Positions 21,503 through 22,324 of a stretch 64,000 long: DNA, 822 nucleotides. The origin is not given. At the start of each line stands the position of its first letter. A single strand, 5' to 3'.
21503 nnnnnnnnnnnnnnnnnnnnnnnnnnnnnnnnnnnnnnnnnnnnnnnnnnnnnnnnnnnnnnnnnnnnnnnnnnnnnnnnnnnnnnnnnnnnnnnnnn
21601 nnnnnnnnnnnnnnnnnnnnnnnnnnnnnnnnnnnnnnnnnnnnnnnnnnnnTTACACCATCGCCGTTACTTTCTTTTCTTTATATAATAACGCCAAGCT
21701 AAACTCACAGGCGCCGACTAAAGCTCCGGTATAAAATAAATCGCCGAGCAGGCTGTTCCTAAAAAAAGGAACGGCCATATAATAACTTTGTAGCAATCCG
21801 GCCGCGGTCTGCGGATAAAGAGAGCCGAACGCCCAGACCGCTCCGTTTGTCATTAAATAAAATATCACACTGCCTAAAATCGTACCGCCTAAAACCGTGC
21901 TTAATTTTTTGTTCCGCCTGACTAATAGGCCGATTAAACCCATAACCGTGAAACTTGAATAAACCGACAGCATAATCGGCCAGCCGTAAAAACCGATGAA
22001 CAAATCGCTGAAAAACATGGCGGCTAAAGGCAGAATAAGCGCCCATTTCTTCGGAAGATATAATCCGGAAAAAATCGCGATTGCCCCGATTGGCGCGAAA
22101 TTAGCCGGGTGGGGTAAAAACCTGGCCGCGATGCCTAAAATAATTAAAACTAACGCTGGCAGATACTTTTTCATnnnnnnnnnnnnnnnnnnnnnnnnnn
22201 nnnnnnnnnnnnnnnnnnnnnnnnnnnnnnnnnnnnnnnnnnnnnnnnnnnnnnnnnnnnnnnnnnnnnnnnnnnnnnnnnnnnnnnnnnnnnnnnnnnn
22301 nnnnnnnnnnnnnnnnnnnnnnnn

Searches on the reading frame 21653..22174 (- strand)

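Call 11: search_protein_families(library=pfam, proteins=[window:21653-22174:-], max_evalue=0.001)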
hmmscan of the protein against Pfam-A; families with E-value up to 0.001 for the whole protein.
window:21653-22174:- (173 aa): 1 family
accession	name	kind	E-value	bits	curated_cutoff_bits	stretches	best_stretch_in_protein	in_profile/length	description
PF20221.3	DUF6580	-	1.8e-48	165.3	27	1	7-159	10-155/162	Family of unknown function (DUF6580)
